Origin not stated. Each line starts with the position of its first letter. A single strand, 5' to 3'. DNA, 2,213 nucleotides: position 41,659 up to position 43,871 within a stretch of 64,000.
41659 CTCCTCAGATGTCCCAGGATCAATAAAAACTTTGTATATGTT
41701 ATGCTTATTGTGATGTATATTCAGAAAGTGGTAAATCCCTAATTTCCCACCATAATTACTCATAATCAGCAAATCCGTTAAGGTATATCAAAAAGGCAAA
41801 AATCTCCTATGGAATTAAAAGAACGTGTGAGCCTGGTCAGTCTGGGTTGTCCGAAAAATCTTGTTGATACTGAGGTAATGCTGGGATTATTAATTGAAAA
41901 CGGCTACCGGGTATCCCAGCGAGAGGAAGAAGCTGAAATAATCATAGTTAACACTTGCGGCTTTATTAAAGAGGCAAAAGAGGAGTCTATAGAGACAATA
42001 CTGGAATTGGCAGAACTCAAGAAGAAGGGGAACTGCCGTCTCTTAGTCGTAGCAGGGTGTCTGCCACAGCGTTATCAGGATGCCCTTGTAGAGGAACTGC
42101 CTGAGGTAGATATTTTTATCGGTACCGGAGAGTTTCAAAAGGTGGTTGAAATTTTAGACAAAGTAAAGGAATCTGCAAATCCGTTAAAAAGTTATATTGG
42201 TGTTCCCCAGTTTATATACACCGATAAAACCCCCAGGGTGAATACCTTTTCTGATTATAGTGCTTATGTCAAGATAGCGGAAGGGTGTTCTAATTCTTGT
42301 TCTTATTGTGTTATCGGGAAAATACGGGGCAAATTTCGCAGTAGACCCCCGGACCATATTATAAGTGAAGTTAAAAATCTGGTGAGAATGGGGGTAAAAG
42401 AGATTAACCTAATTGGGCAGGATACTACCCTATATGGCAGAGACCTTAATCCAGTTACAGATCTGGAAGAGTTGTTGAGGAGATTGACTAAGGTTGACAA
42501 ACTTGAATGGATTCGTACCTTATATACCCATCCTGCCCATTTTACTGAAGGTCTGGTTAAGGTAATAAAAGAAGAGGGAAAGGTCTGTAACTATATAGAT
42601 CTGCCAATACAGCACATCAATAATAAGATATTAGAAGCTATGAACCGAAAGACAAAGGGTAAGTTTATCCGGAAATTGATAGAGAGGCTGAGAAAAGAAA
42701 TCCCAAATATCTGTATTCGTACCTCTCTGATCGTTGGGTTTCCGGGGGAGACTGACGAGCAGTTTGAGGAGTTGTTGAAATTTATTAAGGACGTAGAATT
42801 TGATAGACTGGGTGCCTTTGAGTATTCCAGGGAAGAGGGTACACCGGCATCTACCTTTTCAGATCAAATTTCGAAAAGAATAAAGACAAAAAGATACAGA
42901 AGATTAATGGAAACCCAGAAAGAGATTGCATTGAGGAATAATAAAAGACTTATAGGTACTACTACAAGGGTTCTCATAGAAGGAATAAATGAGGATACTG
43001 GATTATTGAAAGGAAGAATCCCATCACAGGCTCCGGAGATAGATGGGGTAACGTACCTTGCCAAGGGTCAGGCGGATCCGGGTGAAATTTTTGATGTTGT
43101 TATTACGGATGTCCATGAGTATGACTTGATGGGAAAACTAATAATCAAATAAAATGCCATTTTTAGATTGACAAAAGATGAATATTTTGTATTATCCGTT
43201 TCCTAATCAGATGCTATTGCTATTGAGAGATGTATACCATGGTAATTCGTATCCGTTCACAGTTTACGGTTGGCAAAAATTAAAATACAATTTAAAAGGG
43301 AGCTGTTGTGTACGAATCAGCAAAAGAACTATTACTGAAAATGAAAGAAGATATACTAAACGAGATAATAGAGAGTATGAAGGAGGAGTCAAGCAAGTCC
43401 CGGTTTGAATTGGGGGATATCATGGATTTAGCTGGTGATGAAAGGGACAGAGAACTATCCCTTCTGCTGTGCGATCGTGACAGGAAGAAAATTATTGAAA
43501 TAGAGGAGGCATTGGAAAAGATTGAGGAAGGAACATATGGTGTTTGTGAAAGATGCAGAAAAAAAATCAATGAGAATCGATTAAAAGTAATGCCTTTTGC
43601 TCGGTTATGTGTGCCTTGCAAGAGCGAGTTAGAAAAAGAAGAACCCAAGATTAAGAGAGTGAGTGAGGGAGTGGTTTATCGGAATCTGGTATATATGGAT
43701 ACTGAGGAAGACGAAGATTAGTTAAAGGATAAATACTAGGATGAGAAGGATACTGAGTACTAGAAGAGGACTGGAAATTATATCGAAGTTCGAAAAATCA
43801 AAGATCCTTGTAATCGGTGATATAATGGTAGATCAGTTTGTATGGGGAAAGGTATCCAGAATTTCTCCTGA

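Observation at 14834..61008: Recurrent tandem heptamer arrays (consensus about TTCACGG, 2-8 units) in the 5' leaders of at least five genes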

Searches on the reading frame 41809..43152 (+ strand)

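Call 17: search_protein_families(library=pfam, proteins=[window:41809-43152:+])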
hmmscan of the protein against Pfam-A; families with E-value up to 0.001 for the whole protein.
window:41809-43152:+ (447 aa): 4 families
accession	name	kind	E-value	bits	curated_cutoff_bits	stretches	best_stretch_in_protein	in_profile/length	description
PF04055.27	Radical_SAM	-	1.1e-31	110.7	29.5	1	155-326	2-166/166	Radical SAM superfamily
PF00919.26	UPF0004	-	2.1e-28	98.6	27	1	6-105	1-98/98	Uncharacterized protein family UPF0004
PF18693.7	TRAM_2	-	6.9e-16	58.6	27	1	382-445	1-63/63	TRAM domain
PF01938.26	TRAM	-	2.3e-05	24.6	21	1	379-445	1-61/61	TRAM domain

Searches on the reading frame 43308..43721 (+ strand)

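Call 17: search_protein_families(library=pfam, proteins=[window:43308-43721:+])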
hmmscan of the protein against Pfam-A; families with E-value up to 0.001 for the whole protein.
window:43308-43721:+ (137 aa): 2 families
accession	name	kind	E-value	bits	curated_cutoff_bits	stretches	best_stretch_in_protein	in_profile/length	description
PF01258.23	zf-dskA_traR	-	1.8e-13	50.7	24.9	1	75-110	1-36/36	Prokaryotic dksA/traR C4-type zinc finger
PF21157.2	DksA_N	-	5.9e-08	33.3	27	1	6-72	6-71/71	DnaK suppressor protein DksA, N-terminal domain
